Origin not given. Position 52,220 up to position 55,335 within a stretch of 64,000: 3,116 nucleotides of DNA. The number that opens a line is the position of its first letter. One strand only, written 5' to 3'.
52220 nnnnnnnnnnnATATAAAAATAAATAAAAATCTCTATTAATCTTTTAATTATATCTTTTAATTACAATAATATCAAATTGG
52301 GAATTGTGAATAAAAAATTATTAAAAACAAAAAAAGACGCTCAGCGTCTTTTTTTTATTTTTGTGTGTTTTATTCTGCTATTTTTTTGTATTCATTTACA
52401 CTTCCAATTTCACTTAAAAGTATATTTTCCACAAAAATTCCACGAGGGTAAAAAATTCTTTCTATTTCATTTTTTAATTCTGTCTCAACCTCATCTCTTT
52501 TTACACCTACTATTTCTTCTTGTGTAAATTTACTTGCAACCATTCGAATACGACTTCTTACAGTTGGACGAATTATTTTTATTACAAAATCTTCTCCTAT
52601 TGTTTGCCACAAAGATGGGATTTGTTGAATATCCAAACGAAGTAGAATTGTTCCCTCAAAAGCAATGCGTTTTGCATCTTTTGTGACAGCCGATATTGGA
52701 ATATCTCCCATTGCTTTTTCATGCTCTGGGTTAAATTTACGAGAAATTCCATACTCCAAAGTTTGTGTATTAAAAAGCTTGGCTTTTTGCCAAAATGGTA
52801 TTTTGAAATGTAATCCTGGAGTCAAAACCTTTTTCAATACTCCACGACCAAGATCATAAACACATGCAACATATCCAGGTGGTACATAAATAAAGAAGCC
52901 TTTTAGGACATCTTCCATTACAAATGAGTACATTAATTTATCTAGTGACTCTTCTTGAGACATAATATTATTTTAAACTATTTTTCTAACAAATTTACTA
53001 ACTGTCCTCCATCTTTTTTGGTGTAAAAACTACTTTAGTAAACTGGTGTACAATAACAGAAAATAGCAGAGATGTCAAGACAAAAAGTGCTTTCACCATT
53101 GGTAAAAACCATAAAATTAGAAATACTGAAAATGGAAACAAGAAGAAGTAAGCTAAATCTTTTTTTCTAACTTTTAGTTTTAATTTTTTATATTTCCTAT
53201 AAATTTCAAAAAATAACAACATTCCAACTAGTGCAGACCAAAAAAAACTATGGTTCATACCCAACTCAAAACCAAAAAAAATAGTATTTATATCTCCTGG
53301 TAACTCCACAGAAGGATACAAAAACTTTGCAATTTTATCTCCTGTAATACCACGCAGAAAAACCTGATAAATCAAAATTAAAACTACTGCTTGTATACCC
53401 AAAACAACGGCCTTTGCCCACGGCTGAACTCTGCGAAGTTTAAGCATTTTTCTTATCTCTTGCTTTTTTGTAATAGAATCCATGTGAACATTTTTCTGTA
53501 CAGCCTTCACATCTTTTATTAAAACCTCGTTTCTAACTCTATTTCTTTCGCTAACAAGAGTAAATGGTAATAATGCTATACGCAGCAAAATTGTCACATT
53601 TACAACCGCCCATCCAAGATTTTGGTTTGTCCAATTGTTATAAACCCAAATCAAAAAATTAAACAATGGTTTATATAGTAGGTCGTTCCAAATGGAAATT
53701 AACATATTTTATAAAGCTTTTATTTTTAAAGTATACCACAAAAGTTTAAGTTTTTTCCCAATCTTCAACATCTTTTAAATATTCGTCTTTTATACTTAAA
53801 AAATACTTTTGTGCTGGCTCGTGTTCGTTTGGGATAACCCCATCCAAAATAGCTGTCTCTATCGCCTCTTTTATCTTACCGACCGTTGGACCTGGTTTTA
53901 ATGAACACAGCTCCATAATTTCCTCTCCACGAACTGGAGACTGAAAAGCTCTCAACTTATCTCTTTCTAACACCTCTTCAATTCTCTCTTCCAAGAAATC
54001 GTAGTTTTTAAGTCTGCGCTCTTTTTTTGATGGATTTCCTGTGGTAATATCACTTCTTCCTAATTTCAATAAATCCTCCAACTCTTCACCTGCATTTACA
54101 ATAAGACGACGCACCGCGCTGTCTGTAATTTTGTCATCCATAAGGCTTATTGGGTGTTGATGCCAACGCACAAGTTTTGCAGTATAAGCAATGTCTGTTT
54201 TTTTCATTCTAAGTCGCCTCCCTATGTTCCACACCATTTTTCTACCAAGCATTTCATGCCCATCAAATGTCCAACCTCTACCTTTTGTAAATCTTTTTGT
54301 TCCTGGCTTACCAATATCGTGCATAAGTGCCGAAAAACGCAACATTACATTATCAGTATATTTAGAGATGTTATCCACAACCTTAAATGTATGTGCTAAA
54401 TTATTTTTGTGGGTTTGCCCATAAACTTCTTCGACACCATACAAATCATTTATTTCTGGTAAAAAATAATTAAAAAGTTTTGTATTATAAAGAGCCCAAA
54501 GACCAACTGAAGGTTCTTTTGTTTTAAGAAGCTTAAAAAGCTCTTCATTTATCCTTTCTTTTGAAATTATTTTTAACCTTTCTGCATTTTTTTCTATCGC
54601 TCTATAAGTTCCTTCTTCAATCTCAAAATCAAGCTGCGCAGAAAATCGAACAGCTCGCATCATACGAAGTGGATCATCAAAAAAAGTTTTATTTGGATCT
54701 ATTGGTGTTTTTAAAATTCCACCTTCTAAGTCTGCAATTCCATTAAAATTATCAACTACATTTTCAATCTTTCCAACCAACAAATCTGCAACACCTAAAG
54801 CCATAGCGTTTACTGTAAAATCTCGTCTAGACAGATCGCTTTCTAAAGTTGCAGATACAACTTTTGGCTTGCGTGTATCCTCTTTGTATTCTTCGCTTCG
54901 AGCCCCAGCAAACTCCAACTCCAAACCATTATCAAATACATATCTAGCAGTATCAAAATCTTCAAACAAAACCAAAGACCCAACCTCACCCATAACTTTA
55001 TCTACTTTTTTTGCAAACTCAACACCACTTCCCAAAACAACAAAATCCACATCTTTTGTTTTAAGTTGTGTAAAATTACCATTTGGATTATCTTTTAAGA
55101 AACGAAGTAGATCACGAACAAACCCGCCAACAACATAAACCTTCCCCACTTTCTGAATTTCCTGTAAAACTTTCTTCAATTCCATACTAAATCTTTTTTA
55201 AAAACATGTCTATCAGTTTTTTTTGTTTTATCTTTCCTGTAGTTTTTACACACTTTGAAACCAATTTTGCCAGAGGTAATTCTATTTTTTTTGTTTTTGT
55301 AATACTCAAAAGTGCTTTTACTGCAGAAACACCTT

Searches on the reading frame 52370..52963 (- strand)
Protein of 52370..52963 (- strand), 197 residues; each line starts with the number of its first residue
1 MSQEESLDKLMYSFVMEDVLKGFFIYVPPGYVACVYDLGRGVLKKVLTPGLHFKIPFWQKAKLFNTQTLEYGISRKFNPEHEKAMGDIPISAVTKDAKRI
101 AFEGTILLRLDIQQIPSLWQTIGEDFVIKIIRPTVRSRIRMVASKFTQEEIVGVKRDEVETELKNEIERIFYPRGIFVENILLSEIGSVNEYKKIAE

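Call 10: search_protein_families(library=pfam, proteins=[window:52370-52963:-], max_evalue=0.001)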
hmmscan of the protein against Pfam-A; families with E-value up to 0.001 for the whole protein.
window:52370-52963:- (197 aa): 1 family
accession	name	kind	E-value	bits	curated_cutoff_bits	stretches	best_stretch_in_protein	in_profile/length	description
PF01145.31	Band_7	-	3.7e-24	86.2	23.6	1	27-192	3-151/176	SPFH domain / Band 7 family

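Call 36: find_homologous_proteins(query=window:52370-52963:-, max_evalue=1e-20)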
Query window:52370-52963:- (197 aa): 1465 proteins with E <= 1e-20 among 1545 candidates; the best 120 are listed.
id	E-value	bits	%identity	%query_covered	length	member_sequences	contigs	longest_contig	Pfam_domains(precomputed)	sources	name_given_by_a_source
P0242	1.2e-124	431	100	100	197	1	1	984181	PF01145.32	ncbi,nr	ncbi:MAG: hypothetical protein L3J07_02510 [Candidatus Magasanikbacteria bacterium]|nr:hypothetical 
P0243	1.6e-120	418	95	100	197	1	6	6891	PF01145.32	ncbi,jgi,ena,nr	ncbi:MAG: HflC/HflK family protein [uncultured bacterium]|nr:MAG: HflC/HflK family protein [uncultur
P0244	3.2e-120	417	95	100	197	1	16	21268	PF01145.32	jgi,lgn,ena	-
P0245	1.1e-119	415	95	100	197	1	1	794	PF01145.32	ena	-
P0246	4.1e-112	390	90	99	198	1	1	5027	PF01145.32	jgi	jgi:regulator of protease activity HflC (stomatin/prohibitin superfamily)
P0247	1.0e-106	373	84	98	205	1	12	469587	PF01145.32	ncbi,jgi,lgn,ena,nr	ncbi:hypothetical protein HOF40_02940 [Candidatus Parcubacteria bacterium]|jgi:prohibitin 2|nr:hypot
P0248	1.6e-106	372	85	97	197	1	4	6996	PF01145.32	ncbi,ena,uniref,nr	ncbi:MAG: hypothetical protein A3J66_01535 [Candidatus Magasanikbacteria bacterium RIFCSPHIGHO2_02_F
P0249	1.6e-106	372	85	97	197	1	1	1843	PF01145.32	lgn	-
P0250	2.0e-106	372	84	98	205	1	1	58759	PF01145.32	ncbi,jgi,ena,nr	ncbi:hypothetical protein C0581_01330 [Candidatus Parcubacteria bacterium]|nr:MAG: hypothetical prot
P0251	2.7e-106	371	84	98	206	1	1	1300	PF01145.32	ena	-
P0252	3.1e-106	371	84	99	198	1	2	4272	PF01145.32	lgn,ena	-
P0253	3.1e-106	371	85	97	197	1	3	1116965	PF01145.32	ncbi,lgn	-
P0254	4.3e-106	371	83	99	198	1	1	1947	PF01145.32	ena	-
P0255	4.5e-106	371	85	97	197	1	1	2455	PF01145.32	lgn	-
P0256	4.9e-106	371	85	97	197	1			PF01145.32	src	-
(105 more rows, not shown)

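Call 37: find_encoding_contigs(protein=P0244, flank=10000, max_places=8)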
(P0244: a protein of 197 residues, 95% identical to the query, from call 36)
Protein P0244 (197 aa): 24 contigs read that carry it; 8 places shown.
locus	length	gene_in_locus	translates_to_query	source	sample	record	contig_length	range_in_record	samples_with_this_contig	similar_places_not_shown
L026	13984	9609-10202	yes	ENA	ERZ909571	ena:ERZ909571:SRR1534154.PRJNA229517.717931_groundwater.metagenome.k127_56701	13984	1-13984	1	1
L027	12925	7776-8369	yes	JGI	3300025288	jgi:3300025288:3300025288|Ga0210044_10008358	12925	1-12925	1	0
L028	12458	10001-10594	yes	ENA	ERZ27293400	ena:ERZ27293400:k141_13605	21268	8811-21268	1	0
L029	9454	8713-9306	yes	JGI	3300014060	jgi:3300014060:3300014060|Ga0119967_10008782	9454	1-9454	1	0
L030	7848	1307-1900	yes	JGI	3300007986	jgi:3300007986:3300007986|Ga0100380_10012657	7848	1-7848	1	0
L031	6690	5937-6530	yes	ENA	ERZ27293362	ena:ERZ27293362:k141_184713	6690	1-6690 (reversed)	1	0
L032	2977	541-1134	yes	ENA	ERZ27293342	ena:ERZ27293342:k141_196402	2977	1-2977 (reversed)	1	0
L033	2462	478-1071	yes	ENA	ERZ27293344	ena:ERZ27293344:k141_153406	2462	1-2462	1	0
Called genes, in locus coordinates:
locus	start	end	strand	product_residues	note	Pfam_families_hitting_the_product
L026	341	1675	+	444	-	PF13302:Acetyltransf_3 (faint), PF00583:Acetyltransf_1, PF13420:Acetyltransf_4 (weak), PF13673:Acetyltransf_10, PF13508:Acetyltransf_7, PF04266:ASCH (weak)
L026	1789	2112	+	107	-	PF04266:ASCH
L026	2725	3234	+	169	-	PF07963:N_methyl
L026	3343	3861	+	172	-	PF07963:N_methyl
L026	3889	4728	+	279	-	-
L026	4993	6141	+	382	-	PF01490:Aa_trans, PF03222:Trp_Tyr_perm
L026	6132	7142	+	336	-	PF01210:NAD_Gly3P_dh_N, PF02737:3HCDH_N (weak), PF03446:NAD_binding_2, PF03807:F420_oxidored (weak), PF07479:NAD_Gly3P_dh_C, PF20618:GPD_NAD_C_bact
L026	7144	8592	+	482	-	PF01743:PolyA_pol, PF12627:PolyA_pol_RNAbd, PF01966:HD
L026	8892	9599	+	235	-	PF02096:60KD_IMP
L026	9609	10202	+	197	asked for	PF01145:Band_7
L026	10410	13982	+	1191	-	?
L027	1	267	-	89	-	?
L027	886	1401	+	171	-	PF07963:N_methyl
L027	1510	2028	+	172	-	PF07963:N_methyl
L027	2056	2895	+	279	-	-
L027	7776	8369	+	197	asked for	PF01145:Band_7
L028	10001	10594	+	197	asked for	PF01145:Band_7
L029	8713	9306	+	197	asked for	PF01145:Band_7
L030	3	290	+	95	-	?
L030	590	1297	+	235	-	PF02096:60KD_IMP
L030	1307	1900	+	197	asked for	PF01145:Band_7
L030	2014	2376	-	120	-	-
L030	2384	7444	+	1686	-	PF13385:Laminin_G_3, PF03160:Calx-beta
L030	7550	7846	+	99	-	?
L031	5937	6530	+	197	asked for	PF01145:Band_7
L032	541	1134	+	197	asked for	PF01145:Band_7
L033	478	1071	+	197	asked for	PF01145:Band_7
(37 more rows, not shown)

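Call 38: find_encoding_contigs(protein=P0243, flank=10000, max_places=6)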
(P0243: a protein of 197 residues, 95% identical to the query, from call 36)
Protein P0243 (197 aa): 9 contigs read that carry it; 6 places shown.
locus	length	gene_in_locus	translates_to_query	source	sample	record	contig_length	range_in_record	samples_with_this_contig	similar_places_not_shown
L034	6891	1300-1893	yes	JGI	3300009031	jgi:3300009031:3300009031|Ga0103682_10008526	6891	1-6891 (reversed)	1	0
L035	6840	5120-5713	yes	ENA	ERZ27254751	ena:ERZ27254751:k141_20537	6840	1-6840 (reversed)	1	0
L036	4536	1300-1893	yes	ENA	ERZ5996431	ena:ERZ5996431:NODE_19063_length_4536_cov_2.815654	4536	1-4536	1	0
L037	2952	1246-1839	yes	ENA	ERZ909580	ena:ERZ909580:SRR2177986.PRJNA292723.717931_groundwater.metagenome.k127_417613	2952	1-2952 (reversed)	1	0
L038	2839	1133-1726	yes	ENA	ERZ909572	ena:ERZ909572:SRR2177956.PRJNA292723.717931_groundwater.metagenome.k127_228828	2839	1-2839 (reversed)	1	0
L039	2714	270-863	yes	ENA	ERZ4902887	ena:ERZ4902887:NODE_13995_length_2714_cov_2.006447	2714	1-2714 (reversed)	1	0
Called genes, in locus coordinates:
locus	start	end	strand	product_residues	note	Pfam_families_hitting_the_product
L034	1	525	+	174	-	?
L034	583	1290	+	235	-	PF02096:60KD_IMP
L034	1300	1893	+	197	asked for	PF01145:Band_7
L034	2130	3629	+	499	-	-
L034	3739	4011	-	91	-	-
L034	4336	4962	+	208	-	-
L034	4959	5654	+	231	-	-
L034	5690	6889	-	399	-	?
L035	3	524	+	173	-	?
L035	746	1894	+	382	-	PF01490:Aa_trans, PF03222:Trp_Tyr_perm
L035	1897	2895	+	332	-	PF01210:NAD_Gly3P_dh_N, PF02737:3HCDH_N (weak), PF03446:NAD_binding_2, PF03807:F420_oxidored (weak), PF07479:NAD_Gly3P_dh_C, PF20618:GPD_NAD_C_bact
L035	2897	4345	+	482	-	PF01743:PolyA_pol, PF13735:tRNA_NucTran2_2 (faint), PF12627:PolyA_pol_RNAbd, PF01966:HD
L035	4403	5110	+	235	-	PF02096:60KD_IMP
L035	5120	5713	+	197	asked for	PF01145:Band_7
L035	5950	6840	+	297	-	?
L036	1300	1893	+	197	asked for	PF01145:Band_7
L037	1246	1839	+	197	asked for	PF01145:Band_7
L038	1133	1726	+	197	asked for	PF01145:Band_7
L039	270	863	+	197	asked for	PF01145:Band_7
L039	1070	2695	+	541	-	-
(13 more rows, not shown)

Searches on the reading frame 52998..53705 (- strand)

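Call 10: search_protein_families(library=pfam, proteins=[window:52998-53705:-], max_evalue=0.001)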
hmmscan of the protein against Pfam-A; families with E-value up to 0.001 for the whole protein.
window:52998-53705:- (235 aa): 1 family
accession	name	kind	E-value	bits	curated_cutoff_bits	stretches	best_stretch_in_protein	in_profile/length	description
PF02096.25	60KD_IMP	-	2.6e-12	47.5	35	1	31-223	2-161/163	60Kd inner membrane protein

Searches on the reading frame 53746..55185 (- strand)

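Call 10: search_protein_families(library=pfam, proteins=[window:53746-55185:-], max_evalue=0.001)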
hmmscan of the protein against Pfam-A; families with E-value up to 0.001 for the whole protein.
window:53746-55185:- (479 aa): 4 families
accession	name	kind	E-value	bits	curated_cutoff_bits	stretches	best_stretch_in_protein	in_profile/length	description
PF01743.26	PolyA_pol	-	2.9e-21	76.5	23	1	16-158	1-125/126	Poly A polymerase head domain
PF12627.12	PolyA_pol_RNAbd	-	7.9e-19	67.6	22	1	186-246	1-61/64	Probable RNA and SrmB- binding site of polymerase A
PF01966.28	HD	-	1.9e-07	31.8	22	1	264-349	3-92/116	HD domain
PF13735.12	tRNA_NucTran2_2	-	0.00012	22.5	27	1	418-456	105-143/149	tRNA nucleotidyltransferase domain 2 putative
